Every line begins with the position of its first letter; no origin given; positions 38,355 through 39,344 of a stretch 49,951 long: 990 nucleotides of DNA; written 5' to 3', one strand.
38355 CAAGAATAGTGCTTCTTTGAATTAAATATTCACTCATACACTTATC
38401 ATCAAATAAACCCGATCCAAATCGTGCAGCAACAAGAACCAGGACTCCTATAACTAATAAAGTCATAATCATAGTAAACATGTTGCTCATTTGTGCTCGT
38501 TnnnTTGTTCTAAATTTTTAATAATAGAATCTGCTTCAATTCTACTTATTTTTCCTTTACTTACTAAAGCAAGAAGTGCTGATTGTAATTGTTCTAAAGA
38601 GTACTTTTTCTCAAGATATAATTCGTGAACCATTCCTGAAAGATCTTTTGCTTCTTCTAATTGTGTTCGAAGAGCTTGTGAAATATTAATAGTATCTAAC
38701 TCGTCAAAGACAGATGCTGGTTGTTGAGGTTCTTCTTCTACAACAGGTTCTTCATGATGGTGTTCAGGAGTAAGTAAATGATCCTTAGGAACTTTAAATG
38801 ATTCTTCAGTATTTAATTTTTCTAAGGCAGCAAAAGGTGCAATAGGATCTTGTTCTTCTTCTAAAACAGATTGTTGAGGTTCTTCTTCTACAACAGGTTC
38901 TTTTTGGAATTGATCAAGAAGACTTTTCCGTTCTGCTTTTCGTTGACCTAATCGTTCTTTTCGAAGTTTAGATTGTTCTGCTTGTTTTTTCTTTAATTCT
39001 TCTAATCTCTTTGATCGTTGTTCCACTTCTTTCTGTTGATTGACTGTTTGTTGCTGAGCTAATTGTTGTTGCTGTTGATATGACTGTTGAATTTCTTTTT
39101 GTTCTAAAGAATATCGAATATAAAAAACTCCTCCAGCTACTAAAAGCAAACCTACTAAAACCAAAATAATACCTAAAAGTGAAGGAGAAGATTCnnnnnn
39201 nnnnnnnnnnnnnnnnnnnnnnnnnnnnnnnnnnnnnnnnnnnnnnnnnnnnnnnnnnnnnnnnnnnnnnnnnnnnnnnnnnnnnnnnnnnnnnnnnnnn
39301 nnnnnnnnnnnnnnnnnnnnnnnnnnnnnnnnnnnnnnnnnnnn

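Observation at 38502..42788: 1428-aa giant adhesin-like protein is a type I membrane protein with a 200-aa cytoplasmic coiled-coil tail and duplicated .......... modules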

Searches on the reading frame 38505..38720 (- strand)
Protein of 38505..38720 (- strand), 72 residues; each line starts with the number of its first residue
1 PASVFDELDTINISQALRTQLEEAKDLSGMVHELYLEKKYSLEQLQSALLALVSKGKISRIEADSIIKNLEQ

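Call 11: search_protein_families(library=pfam, proteins=[window:38505-38720:-], max_evalue=10)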
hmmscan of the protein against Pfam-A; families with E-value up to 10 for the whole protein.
seq(72 aa): 3 families
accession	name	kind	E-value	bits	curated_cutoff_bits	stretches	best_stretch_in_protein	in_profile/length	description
PF09718.15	Tape_meas_lam_C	-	0.017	15.6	23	1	14-60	8-51/76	Lambda phage tail tape-measure protein (Tape_meas_lam_C)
PF00374.24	NiFeSe_Hases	-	0.17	11.2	25.8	1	7-60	75-128/508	Nickel-dependent hydrogenase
PF22746.1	SHOCT-like_DUF2089-C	-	0.47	10.6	27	1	50-71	7-28/32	SHOCT-like domain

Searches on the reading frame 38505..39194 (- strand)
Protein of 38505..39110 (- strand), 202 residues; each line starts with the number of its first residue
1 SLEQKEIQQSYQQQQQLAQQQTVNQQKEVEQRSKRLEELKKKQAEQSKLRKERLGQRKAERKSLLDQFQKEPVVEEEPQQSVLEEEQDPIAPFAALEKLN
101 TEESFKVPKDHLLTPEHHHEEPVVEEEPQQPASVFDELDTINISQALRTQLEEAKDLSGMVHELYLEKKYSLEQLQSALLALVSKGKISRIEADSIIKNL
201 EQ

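Call 11: search_protein_families(library=pfam, proteins=[window:38505-39110:-], max_evalue=10)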
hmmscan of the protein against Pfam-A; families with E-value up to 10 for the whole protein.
seq(202 aa): 4 families
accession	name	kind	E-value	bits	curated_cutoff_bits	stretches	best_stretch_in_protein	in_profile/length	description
PF09718.15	Tape_meas_lam_C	-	0.15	12.6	23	1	144-189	8-50/76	Lambda phage tail tape-measure protein (Tape_meas_lam_C)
PF15550.11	Draxin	-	0.15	12.4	27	1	11-103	80-168/324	Draxin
PF23788.1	EDRF1_N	-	0.17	11.1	26.8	1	36-164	132-256/513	EDRF1 N-terminal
PF15670.10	Spem1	-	0.67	9.8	27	1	11-93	109-190/253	Spermatid maturation protein 1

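Call 51: search_protein_families(library=pfam, alignment_id=A4, max_evalue=1)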
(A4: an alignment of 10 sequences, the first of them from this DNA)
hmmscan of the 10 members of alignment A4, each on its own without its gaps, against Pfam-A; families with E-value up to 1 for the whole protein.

A. member 1, seq(230 aa): 16 families
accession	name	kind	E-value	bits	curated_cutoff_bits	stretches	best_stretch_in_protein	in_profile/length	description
PF02203.21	TarH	-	0.012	16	25.2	1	4-48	9-54/177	Tar ligand binding domain homologue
PF16118.10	DUF4834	-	0.019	16.3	27.8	1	7-79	9-82/99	Domain of unknown function (DUF4834)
PF13858.11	DUF4199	-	0.029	15.3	32.3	1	9-72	71-133/165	Protein of unknown function (DUF4199)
PF15550.11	Draxin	-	0.059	13.7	27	1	39-130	80-167/324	Draxin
PF14584.11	DUF4446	-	0.11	13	27.4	1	10-77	2-67/150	Protein of unknown function (DUF4446)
PF00029.24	Connexin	-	0.16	12.1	31.3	1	7-69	78-136/225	Connexin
PF09718.15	Tape_meas_lam_C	-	0.18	12.4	23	1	172-217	8-50/76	Lambda phage tail tape-measure protein (Tape_meas_lam_C)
PF13567.11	DUF4131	-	0.18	12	31.6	1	11-77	32-103/165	Domain of unknown function (DUF4131)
PF24432.1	DUF7555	-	0.23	11.9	28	1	10-71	43-100/133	Family of unknown function (DUF7555)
PF23788.1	EDRF1_N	-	0.29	10.3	26.8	1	64-192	132-256/513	EDRF1 N-terminal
PF04145.20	Ctr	-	0.3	12.1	25.3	1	3-80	22-88/151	Ctr copper transporter family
PF15670.10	Spem1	-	0.41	10.5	27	1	38-121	108-190/253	Spermatid maturation protein 1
PF24871.1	Piezo_TM1-24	-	0.41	9.5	28.8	1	41-130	307-396/682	Piezo TM1-24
PF14991.11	MLANA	-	0.44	11.2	27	1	8-64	29-84/117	Protein melan-A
PF08229.16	SHR3_chaperone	-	0.77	9.2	25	1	9-58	138-186/188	ER membrane protein SH3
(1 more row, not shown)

B. families by the number of members that match (of 10 scanned): 51 families (the first 25 are shown)
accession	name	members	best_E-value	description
PF03929.21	PepSY_TM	5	0.0067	PepSY-associated TM region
PF08229.16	SHR3_chaperone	3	0.029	ER membrane protein SH3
PF22746.1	SHOCT-like_DUF2089-C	2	0.035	SHOCT-like domain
PF14991.11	MLANA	2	0.054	Protein melan-A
PF13273.12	DUF4064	2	0.1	Protein of unknown function (DUF4064)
PF10828.13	DUF2570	1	0.01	Protein of unknown function (DUF2570)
PF08825.15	E2_bind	1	0.01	E2 binding domain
PF02203.21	TarH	1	0.012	Tar ligand binding domain homologue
PF11382.13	MctB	1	0.012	Copper transport outer membrane protein, MctB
PF13801.11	Metal_resist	1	0.013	Heavy-metal resistance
PF01343.23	Peptidase_S49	1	0.016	Peptidase family S49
PF03953.22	Tubulin_C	1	0.017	Tubulin C-terminal domain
PF16118.10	DUF4834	1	0.019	Domain of unknown function (DUF4834)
PF00392.27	GntR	1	0.02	Bacterial regulatory proteins, gntR family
PF12802.13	MarR_2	1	0.025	MarR family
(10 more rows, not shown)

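Call 57: predict_structure(alignment_id=A4)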
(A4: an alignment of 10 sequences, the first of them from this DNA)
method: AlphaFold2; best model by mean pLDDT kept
length: 230 residues; sequences in the alignment: 10
mean_pLDDT: 73.2   pTM: 0.26
mean pLDDT of the five models: 73.2, 70.5, 70.1, 68.6, 68.2
residues with pLDDT >= 90: 89; 70-90: 52; 50-70: 28; < 50: 61
segments of 3 or more residues with pLDDT < 50: 100-159
pLDDT, mean of each block of 10 residues (from residue 1): 78 95 95 93 91 94 96 96 94 73 39 38 42 40 37 41 57 64 75 83 88 87 86
secondary structure, 60 per line:
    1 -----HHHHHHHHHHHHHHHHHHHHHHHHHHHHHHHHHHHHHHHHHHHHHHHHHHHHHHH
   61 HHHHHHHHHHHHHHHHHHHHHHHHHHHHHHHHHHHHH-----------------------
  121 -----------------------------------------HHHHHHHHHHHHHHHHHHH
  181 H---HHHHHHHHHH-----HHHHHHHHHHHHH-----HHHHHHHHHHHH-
elements in order: H6-97 H162-181 H185-194 H200-212 H218-229

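Call 60: fold_search(model_id=the predicted structure, library=pdb)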
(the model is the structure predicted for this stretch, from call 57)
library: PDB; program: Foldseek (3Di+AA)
matches with E <= 10: 228; with E <= 0.001: 0
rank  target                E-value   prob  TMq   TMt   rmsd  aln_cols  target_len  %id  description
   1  2mv3_MODEL_1_A        5.6e-01  0.20  0.12  0.27   8.9        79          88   19  The N-domain of the AAA metalloproteinase Yme1 from Saccharomyces cerevisiae (released 2015-01-28)
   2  3zg9_B                1.7e+00  0.18  0.14  0.08  10.5        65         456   23  Crystal Structure of Penicillin-Binding Protein 4 from Listeria monocytogenes in the Cefuroxime bound form (released 2014-01-15)
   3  3zg7_B                1.7e+00  0.18  0.13  0.07  10.6        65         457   22  Crystal Structure of Penicillin-Binding Protein 4 from Listeria monocytogenes in the apo form (released 2013-05-29)
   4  2xcb_A                1.8e+00  0.14  0.14  0.22   7.5        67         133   16  Crystal structure of PcrH in complex with the chaperone binding region of PopD (released 2010-05-05)
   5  5lfl_F                1.8e+00  0.13  0.17  0.20   6.8        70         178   23  MamA RS-1 ArsTM double mutant (released 2017-08-02)
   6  8xxn_CD               1.8e+00  0.12  0.16  0.11   6.5        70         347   13  Cryo-EM structure of the human 43S ribosome with PDCD4 (released 2024-05-01)
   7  9ji0_A                1.9e+00  0.69  0.12  0.09   0.4        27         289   37  3-Hydroxybutyryl-CoA dehydrogenase (released 2024-11-06)
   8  2ggf_MODEL_1_A        1.9e+00  0.16  0.18  0.27   5.8        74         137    9  Solution structure of the MA3 domain of human Programmed cell death 4 (released 2007-04-24)
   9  5lfl_A                1.9e+00  0.13  0.17  0.20   6.8        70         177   23  MamA RS-1 ArsTM double mutant (released 2017-08-02)
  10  3kd7_C                1.9e+00  0.12  0.15  0.28   6.7        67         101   18  Designed TPR module (CTPR390) in complex with its peptide-ligand (Hsp90 peptide) (released 2010-02-02)
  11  2f6m_B                2.0e+00  0.04  0.12  0.19  14.6       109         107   17  Structure of a Vps23-C:Vps28-N subcomplex (released 2006-04-18)
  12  3asd                  2.2e+00  0.13  0.16  0.23   8.3        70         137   13  MamA R50E mutant (released 2011-07-20)
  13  5lfl_D                2.2e+00  0.12  0.17  0.20   6.8        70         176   23  MamA RS-1 ArsTM double mutant (released 2017-08-02)
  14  4xi0_F                2.3e+00  0.11  0.16  0.19   7.4        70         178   20  MamA 41-end from Desulfovibrio magneticus RS-1 (released 2015-08-19)
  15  5fzq_B                2.3e+00  0.06  0.11  0.20   9.9        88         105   15  Designed TPR Protein M4N (released 2016-10-12)
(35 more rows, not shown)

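Call 80: search_solved_structures(query=A4, max_evalue=1)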
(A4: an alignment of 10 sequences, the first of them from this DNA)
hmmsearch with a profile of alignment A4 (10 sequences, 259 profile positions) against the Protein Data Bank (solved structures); distinct sequences matched with E-value up to 1: 9.
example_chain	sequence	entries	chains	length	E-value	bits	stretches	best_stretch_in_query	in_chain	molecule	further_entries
7ecv_I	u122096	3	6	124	0.012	18.5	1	198-244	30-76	AcrIF14 | AcrF14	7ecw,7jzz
7du0_A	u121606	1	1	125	0.016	18.1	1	198-244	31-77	AcrIF14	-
8zjy_F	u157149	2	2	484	0.14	15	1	16-67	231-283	Butyrophilin subfamily 3 member A1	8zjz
8za9_C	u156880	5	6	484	0.14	15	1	16-67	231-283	Butyrophilin subfamily 3 member A1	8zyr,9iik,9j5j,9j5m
8zhr_F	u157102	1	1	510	0.15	14.9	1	16-67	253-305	Butyrophilin subfamily 3 member A1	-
9jqp_A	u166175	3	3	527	0.16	14.8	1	16-67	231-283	Butyrophilin subfamily 3 member A1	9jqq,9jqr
8zk1_F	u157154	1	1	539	0.17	14.8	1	16-67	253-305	Butyrophilin subfamily 3 member A1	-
8zjx_F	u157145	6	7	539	0.17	14.8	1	16-67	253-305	Butyrophilin subfamily 3 member A1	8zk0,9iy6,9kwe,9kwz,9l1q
2jnx_A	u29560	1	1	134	0.21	14.5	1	177-256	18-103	Calcium binding protein 2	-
